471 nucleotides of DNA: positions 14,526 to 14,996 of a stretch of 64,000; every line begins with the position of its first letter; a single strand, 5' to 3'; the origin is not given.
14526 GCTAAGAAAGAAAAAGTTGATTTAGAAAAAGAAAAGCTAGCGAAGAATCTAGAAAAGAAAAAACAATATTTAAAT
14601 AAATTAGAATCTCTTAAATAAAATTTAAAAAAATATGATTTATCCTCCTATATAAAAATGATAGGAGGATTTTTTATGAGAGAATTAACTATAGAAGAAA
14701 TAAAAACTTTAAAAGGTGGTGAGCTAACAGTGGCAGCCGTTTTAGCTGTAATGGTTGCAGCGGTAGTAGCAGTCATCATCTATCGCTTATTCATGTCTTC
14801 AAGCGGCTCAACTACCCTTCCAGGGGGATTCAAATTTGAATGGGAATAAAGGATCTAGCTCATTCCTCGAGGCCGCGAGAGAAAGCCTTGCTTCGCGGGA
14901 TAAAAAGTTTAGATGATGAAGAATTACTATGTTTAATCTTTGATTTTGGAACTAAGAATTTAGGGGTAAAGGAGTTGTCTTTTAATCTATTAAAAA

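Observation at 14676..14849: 57-aa double-glycine-leader peptide with hydrophobic core, translationally overlapping radC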

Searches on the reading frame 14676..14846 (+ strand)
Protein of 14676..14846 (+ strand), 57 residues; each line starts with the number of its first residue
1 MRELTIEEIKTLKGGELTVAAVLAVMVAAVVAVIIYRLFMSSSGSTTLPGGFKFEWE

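Call 3: search_protein_families(library=pfam, proteins=[window:14676-14846:+], max_evalue=10)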
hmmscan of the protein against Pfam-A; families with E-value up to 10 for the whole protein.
seq(57 aa): 1 family
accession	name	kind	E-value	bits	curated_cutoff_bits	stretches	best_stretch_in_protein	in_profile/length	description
PF08114.16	PMP1_2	-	0.079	13.2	22.3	1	10-37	4-31/43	ATPase proteolipid family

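Call 4: search_protein_families(library=ncbifam, proteins=[window:14676-14846:+], max_evalue=10)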
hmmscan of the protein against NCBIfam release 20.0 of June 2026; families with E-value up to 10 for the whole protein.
seq(57 aa): 0 families

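Call 6: find_homologous_proteins(query=window:14676-14846:+, max_evalue=10)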
Query seq(57 aa) (57 aa): 40 proteins with E <= 10 among 44 candidates.
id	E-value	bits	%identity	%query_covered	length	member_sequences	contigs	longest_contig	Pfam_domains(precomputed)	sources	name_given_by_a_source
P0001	3.4e-27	110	100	100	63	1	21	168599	-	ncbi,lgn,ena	-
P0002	4.0e-27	109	100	100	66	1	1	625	-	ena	-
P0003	9.2e-27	108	98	100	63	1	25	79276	-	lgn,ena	-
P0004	1.8e-26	107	98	100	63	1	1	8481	-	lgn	-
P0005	5.0e-26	106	96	100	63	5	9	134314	-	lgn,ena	-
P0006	6.2e-23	96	87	96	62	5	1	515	-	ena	-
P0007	4.5e-19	84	72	100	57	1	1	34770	-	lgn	-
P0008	1.9e-18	82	70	100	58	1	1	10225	-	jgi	-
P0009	2.9e-18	82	70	100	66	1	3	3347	-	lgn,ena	-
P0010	3.0e-18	82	70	100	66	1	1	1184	-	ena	-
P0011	4.8e-18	81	71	96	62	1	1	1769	-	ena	-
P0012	5.3e-18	81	70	100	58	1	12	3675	-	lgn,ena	-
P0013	5.6e-18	81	70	100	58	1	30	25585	-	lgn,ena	-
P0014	2.3e-17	79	70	100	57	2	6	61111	-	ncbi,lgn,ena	-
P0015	2.8e-17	79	70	100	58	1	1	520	-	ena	-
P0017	2.4e-15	73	65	98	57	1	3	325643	-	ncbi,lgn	-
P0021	1.6e-14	70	65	98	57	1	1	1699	-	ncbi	-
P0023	4.7e-14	69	63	98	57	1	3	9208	-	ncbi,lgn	-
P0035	3.0e-12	63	60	91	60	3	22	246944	-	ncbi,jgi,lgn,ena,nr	ncbi:MAG: hypothetical protein WCZ47_00705 [Bacilli bacterium]|jgi:hypothetical protein|nr:hypotheti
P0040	4.3e-11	60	86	39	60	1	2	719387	-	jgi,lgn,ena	-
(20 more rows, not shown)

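Call 11: find_encoding_contigs(protein=P0017, flank=6000, max_places=2)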
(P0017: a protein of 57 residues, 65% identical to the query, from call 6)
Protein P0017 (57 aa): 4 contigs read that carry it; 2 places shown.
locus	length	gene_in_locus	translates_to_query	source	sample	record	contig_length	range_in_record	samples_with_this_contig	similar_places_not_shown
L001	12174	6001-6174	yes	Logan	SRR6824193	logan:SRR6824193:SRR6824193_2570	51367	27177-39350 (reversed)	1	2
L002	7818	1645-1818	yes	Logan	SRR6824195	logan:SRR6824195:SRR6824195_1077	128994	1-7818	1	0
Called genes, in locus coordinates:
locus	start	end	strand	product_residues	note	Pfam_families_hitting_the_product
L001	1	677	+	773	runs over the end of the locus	PF02190:LON_substr_bdg, PF00004:AAA, PF07728:AAA_5 (weak), PF22667:Lon_lid, PF05362:Lon_C, PF13541:ChlI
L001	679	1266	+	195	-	PF03193:RsgA_GTPase (weak), PF00009:GTP_EFTU (faint), PF00350:Dynamin_N (faint), PF01926:MMR_HSR1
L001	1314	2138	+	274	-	-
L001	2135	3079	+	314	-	-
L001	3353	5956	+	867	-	PF00133:tRNA-synt_1, PF01406:tRNA-synt_1e (faint), PF09334:tRNA-synt_1g, PF13603:tRNA-synt_1_2 (weak), PF09334:tRNA-synt_1g, PF08264:Anticodon_1, PF10458:Val_tRNA-synt_C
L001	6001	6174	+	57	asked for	-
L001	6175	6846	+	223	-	PF20582:UPF0758_N, PF04002:RadC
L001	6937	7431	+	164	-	-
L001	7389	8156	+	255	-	PF01656:CbiA, PF02374:ArsA_ATPase (weak), PF06564:CBP_BcsQ, PF09140:MipZ (weak), PF10609:ParA, PF13614:AAA_31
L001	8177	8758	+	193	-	-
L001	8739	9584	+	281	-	PF02163:Peptidase_M50 (weak)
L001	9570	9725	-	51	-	-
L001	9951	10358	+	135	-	-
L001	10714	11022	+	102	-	PF00829:Ribosomal_L21p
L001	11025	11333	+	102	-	PF04327:Peptidase_Prp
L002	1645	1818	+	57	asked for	-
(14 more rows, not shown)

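Call 12: find_encoding_contigs(protein=P0040, flank=6000, max_places=2)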
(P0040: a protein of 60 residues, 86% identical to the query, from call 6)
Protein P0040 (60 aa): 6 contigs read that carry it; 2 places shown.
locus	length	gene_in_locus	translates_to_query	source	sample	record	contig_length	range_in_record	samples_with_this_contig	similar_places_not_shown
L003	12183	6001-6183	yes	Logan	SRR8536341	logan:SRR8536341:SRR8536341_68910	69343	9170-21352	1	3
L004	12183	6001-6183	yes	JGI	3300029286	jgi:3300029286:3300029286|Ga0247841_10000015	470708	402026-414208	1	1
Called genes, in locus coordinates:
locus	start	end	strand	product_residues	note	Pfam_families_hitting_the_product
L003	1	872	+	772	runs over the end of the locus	PF02190:LON_substr_bdg, PF00004:AAA, PF07728:AAA_5 (weak), PF22667:Lon_lid, PF05362:Lon_C, PF13541:ChlI (weak)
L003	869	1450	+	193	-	PF00735:Septin (faint), PF02421:FeoB_N (weak), PF03193:RsgA_GTPase (faint), PF01926:MMR_HSR1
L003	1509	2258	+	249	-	-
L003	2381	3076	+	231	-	-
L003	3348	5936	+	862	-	PF00133:tRNA-synt_1, PF01406:tRNA-synt_1e (faint), PF09334:tRNA-synt_1g, PF13603:tRNA-synt_1_2, PF09334:tRNA-synt_1g, PF08264:Anticodon_1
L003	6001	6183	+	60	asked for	-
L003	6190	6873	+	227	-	PF20582:UPF0758_N, PF04002:RadC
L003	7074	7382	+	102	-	PF00829:Ribosomal_L21p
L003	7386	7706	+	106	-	PF04327:Peptidase_Prp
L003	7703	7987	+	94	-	PF01016:Ribosomal_L27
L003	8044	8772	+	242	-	PF00535:Glycos_transf_2, PF10111:Glyco_tranf_2_2 (weak), PF13641:Glyco_tranf_2_3 (weak)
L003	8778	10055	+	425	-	PF01018:GTP1_OBG, PF01926:MMR_HSR1, PF02421:FeoB_N, PF09269:DUF1967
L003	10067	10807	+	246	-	PF02540:NAD_synthase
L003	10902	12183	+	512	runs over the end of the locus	PF02368:Big_2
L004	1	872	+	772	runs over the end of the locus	PF02190:LON_substr_bdg, PF00004:AAA, PF07728:AAA_5 (weak), PF22667:Lon_lid, PF05362:Lon_C, PF13541:ChlI (weak)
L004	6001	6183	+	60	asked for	-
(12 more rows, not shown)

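Call 15: find_related_loci(query=A1, collection=genome_contigs, flank=10000)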
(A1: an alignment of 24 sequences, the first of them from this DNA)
Query A1 (57 aa) in genome_contigs; peptide patterns used: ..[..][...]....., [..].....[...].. (x = any residue, [..] = any of these).
95 stretches matched a pattern; 78 encode a relative of the query (tblastn E <= 1e-3); 78 distinct loci.
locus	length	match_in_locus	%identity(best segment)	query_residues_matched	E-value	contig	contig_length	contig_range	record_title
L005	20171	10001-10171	65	1-56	5e-21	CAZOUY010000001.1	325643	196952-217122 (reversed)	MAG TPA_asm: uncultured Coprobacillus sp. isolate binchicken_co370_211 genome assembly, contig: NODE_16_length_325643_co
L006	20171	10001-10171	60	2-57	1e-20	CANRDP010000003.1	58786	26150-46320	MAG: uncultured Bacilli bacterium isolate Lapin-025__bin9 genome assembly, contig: Lapin-025__NODE_326_length_58786_cov_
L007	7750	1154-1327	64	1-57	2e-20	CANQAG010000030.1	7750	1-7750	MAG: uncultured Bacilli bacterium isolate Lapin-002__bin95 genome assembly, contig: Lapin-002__NODE_12573_length_7750_co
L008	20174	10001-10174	64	1-57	2e-20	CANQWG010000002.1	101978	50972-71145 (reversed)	MAG: uncultured Bacilli bacterium isolate Lapin-012__bin92 genome assembly, contig: Lapin-012__NODE_376_length_101978_co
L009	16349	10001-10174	64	1-57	2e-20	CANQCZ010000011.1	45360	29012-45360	MAG: uncultured Bacilli bacterium isolate Lapin-005__bin97 genome assembly, contig: Lapin-005__NODE_999_length_45360_cov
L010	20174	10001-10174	59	1-57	7e-20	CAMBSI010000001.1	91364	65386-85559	MAG: Staphylococcus epidermidis isolate GE-07nov19-22 genome assembly, contig: GE-07nov19-C74, whole genome shotgun sequ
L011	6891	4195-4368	59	1-57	7e-20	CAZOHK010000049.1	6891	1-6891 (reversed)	MAG TPA_asm: uncultured Staphylococcus sp. isolate SRP318679_co1_121 genome assembly, contig: NODE_16730_length_6891_cov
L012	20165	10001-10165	62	3-57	2e-19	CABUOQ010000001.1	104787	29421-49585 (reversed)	MAG TPA_asm: uncultured Firmicutes bacterium isolate MGYG-HGUT-04199 genome assembly, contig: GUT_GENOME259479_1, whole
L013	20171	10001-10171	65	1-56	2e-19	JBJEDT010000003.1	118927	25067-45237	MAG: Bacilli bacterium isolate LOHA10_bin.022 NODE_10_length_118927_cov_17.090745, whole genome shotgun sequence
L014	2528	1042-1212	65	1-56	3e-19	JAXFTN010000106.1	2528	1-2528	MAG: Bacilli bacterium isolate SUG2458 k141_4970111, whole genome shotgun sequence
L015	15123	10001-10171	61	2-57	4e-19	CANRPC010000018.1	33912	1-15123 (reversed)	MAG: uncultured Bacilli bacterium isolate Lapin-019__bin23 genome assembly, contig: Lapin-019__NODE_717_length_33912_cov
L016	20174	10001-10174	57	1-57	6e-19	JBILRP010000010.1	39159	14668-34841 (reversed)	MAG: Bacilli bacterium isolate ME2018-06-14_3300042564_group8_bin342 Rohwer_bin1439_scaffold_41_c4, whole genome shotgun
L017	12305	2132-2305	57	1-57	6e-19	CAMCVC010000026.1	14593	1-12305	MAG: Staphylococcus epidermidis isolate ME-08apr19-191 genome assembly, contig: ME-08apr19-C8798, whole genome shotgun s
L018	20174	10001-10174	60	1-57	7e-19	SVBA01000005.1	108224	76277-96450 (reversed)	MAG: Erysipelotrichaceae bacterium isolate SIG216 NODE_55_length_108224_cov_39.173227, whole genome shotgun sequence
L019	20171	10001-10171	88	1-57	7e-19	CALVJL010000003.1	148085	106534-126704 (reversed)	MAG: uncultured Bacilli bacterium isolate BRZ_KC__bin21 genome assembly, contig: BRZ_KC__NODE_95_length_148085_cov_23.76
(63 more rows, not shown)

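Call 20: search_protein_representatives(alignment_id=A1)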
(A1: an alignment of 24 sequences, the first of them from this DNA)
Query: 24 sequences, 58 profile positions. Proteins with E-value up to 0.001 (for the whole library): 76; up to 1e-10: 53; up to 1e-30: 0. The best 76 are listed.
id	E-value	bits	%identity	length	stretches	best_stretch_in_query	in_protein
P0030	4.0e-29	116.2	-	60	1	2-58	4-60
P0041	1.2e-24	101.8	-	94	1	3-58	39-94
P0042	3.6e-24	100.3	-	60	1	2-58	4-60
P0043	7.1e-24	99.4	-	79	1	3-57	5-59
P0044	7.6e-24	99.3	-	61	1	1-57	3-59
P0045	1.1e-23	98.8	-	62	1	2-57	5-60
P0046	1.7e-23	98.2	-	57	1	1-57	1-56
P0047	2.1e-23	97.8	-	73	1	1-57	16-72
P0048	2.2e-23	97.8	-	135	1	3-58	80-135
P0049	3.4e-23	97.2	-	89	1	3-58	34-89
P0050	1.2e-22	95.4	-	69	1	2-58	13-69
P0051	4.5e-22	93.6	-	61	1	2-58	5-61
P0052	1.6e-21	91.8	-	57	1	1-57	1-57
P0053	3.1e-21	90.9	-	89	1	1-58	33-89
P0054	3.5e-21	90.8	-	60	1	2-57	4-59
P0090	6.3e-11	57.9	-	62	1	1-58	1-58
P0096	3.9e-08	49.0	-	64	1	2-56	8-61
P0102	3.3e-06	42.8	-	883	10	34-53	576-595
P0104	1.7e-05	40.5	-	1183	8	40-55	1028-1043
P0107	4.6e-05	39.1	-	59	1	2-57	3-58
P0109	1.2e-04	37.8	-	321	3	30-53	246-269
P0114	7.6e-04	35.2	-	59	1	2-57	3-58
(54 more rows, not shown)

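Call 22: find_encoding_contigs(protein=P0107, flank=8000, max_places=3)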
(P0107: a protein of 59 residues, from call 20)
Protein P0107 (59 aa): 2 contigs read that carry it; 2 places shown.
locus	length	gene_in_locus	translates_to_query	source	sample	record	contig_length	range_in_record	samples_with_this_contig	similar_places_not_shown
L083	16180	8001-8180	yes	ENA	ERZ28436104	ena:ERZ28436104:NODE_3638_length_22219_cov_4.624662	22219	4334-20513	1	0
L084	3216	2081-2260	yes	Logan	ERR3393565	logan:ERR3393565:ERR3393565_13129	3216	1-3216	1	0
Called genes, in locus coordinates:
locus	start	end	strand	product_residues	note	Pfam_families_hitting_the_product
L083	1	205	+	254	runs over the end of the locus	-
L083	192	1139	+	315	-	PF01336:tRNA_anti-codon (weak), PF01966:HD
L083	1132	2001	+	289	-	PF01569:PAP2, PF14360:PAP2_C (weak)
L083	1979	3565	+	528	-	PF00005:ABC_tran, PF13304:AAA_21 (faint), PF12848:ABC_tran_Xtn, PF00005:ABC_tran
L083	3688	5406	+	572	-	-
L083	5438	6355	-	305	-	-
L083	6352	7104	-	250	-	PF20918:SPOCS_spoVID-N (faint)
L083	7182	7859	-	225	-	-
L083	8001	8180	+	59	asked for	-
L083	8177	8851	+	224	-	PF20582:UPF0758_N, PF04002:RadC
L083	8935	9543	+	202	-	PF03775:MinC_C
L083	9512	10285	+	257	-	PF00142:Fer4_NifH (faint), PF01656:CbiA, PF02374:ArsA_ATPase (faint), PF06564:CBP_BcsQ (faint), PF09140:MipZ, PF10609:ParA, PF13614:AAA_31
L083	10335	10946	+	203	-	PF01551:Peptidase_M23 (weak)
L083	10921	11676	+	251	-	PF02163:Peptidase_M50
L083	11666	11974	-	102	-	-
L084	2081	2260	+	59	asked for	-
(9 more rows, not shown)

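Call 23: find_encoding_contigs(protein=P0090, flank=8000, max_places=3)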
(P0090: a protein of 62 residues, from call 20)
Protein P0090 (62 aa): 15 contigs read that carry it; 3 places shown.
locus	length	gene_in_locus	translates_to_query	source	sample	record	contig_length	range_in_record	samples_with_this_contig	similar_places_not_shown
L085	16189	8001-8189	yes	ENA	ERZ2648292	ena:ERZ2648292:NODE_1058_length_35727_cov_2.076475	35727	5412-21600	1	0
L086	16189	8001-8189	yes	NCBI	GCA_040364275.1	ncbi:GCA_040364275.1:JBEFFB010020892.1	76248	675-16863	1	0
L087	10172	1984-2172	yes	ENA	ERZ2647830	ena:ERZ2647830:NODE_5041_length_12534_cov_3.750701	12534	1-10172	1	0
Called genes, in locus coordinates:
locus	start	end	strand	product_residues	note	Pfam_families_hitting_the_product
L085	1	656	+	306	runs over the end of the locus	PF11428:DUF3196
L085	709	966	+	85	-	PF05697:Trigger_N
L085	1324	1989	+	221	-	PF05698:Trigger_C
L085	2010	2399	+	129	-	PF02190:LON_substr_bdg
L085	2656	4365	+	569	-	PF08298:AAA_PrkA (weak), PF00004:AAA, PF07724:AAA_2 (weak), PF07728:AAA_5, PF13401:AAA_22 (faint), PF22667:Lon_lid, PF05362:Lon_C, PF13541:ChlI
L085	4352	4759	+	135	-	PF00350:Dynamin_N (faint), PF01926:MMR_HSR1, PF02421:FeoB_N (weak)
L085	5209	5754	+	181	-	PF01476:LysM (faint)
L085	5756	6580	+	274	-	-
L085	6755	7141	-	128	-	-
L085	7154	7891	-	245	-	-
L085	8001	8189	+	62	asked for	-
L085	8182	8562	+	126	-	PF20582:UPF0758_N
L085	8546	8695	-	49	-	-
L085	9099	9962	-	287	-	PF13672:PP2C_2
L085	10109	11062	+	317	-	PF01734:Patatin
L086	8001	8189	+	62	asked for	-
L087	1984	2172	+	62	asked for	-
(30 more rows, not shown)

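Call 24: find_encoding_contigs(protein=P0096, flank=8000, max_places=3)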
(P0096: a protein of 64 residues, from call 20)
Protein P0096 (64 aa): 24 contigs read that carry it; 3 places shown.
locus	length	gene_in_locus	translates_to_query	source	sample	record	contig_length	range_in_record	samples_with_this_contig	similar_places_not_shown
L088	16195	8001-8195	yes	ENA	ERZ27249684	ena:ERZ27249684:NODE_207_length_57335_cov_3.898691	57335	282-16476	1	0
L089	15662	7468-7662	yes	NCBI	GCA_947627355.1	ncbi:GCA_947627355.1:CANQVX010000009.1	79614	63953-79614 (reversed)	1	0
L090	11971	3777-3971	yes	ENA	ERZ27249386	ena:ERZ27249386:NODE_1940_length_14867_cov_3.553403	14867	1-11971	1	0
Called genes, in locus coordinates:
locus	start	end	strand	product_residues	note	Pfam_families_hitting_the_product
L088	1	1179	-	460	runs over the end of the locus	-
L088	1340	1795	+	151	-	-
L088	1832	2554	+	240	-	PF01643:Acyl-ACP_TE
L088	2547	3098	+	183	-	PF13847:Methyltransf_31, PF13649:Methyltransf_25 (weak), PF06962:rRNA_methylase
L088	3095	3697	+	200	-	PF01725:Ham1p_like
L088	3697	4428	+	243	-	PF01975:SurE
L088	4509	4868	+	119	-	-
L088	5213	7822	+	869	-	PF00133:tRNA-synt_1, PF01406:tRNA-synt_1e (faint), PF09334:tRNA-synt_1g, PF13603:tRNA-synt_1_2, PF09334:tRNA-synt_1g, PF08264:Anticodon_1, PF10458:Val_tRNA-synt_C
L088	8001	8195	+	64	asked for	-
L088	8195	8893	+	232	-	PF20582:UPF0758_N, PF04002:RadC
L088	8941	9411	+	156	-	PF03775:MinC_C (weak)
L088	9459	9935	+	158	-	-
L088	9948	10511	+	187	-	PF01330:RuvA_N, PF14520:HHH_5, PF21176:RecR_HhH (faint), PF07499:RuvA_C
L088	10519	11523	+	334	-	PF05496:RuvB_N, PF05673:DUF815 (faint), PF01078:Mg_chelatase (faint), PF13173:AAA_14 (weak), PF00004:AAA, PF07728:AAA_5 (weak), PF17864:AAA_lid_4, PF05491:WHD_RuvB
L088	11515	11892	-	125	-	PF12670:DUF3792 (weak)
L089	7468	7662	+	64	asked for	-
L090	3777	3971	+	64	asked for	-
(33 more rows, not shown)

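Call 44: search_protein_families(library=ncbifam, alignment_id=A2, max_evalue=10)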
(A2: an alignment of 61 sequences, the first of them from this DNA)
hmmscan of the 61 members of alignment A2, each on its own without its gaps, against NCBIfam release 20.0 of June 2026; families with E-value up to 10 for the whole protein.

A. member 1, seq(57 aa): 0 families

B. families by the number of members that match (of 61 scanned): 34 families (the first 25 are shown)
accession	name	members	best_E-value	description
TIGR03949.1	bact_IIb_cerein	13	4.5e-06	class IIb bacteriocin, lactobin A/cerein 7B family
TIGR03893.1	lant_SP_1948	13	0.00018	lichenicidin A2 family type 2 lantibiotic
TIGR01847.1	bacteriocin_sig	11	0.0071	bacteriocin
NF038034.1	lactGbeta_entB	4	0.01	lactococcin G-beta/enterocin 1071B family bacteriocin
NF038153.1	lant_leader_L1a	4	0.011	class I lanthipeptide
TIGR04149.1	GG_sam_targ_CFB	4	0.016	TIGR04149 family rSAM-modified RiPP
NF000539.0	plantaricin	3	0.0028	plantaricin C family lantibiotic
NF010157.0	PRK13636.1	2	0.0065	cobalt transporter ATP-binding subunit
NF007722.0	PRK10414.1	2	0.023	tol-pal system-associated acyl-CoA thioesterase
NF052259.1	SCO2584_fam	2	0.048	SCO2584 family spore wall biosynthesis protein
NF038167.1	cyan_ocin_like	1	0.0046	CTB family bacteriocin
NF007157.0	PRK09592.1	1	0.007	PTS cellobiose transporter subunit IIC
NF003640.0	PRK05277.1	1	0.013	H(+)/Cl(-) exchange transporter ClcA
NF037969.1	SemiSWEET_3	1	0.015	SemiSWEET transporter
NF051874.1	PVV_CTERM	1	0.016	PVV-CTERM domain-containing choice-of-anchor G protein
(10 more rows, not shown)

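Call 45: search_protein_families(library=pfam, alignment_id=A2, max_evalue=10)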
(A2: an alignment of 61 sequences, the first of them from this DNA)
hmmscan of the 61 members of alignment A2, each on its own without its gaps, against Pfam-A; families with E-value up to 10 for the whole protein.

A. member 1, seq(57 aa): 1 family
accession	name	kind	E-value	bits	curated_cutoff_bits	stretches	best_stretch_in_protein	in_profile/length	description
PF08114.16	PMP1_2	-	0.079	13.2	22.3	1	10-37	4-31/43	ATPase proteolipid family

B. families by the number of members that match (of 61 scanned): 43 families (the first 25 are shown)
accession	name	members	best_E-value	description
PF08114.16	PMP1_2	12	0.012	ATPase proteolipid family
PF20082.4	DUF6476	10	0.00021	Family of unknown function (DUF6476)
PF01034.25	Syndecan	10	0.0049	Syndecan domain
PF04369.19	Lactococcin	8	0.0092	Lactococcin-like family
PF10439.15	Bacteriocin_IIc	6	0.0027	Bacteriocin class II with double-glycine leader peptide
PF11346.13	DUF3149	5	0.039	Protein of unknown function (DUF3149)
PF16934.11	Mersacidin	3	0.091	Two-component Enterococcus faecalis cytolysin (EFC)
PF06682.17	SARAF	3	0.12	SOCE-associated regulatory factor of calcium homoeostasis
PF12669.12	FeoB_associated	3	0.5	FeoB-associated Cys-rich membrane protein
PF15959.10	DUF4762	2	0.0069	Domain of unknown function (DUF4762)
PF00420.29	Oxidored_q2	2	0.017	NADH-ubiquinone/plastoquinone oxidoreductase chain 4L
PF22246.2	NeqB_N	2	0.07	NeqB N-terminal domain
PF01618.21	MotA_ExbB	2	0.1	MotA/TolQ/ExbB proton channel family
PF05454.16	DAG1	2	0.1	Dystroglycan (Dystrophin-associated glycoprotein 1)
PF19227.5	Salyut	2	0.1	Salyut domain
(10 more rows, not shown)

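Call 46: search_protein_families(library=ncbifam, proteins=[P0114], max_evalue=0.05)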
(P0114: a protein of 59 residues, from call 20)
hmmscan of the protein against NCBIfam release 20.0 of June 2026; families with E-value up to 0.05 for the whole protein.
P0114 (59 aa): 3 families
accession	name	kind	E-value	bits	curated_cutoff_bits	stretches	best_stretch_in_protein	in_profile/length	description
NF000539.0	plantaricin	subfamily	0.0028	18.1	29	1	2-32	21-42/69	plantaricin C family lantibiotic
NF038167.1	cyan_ocin_like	subfamily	0.0046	17.1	32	1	2-29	8-23/72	CTB family bacteriocin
TIGR04149.1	GG_sam_targ_CFB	domain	0.016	15.1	25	1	3-23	15-33/43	TIGR04149 family rSAM-modified RiPP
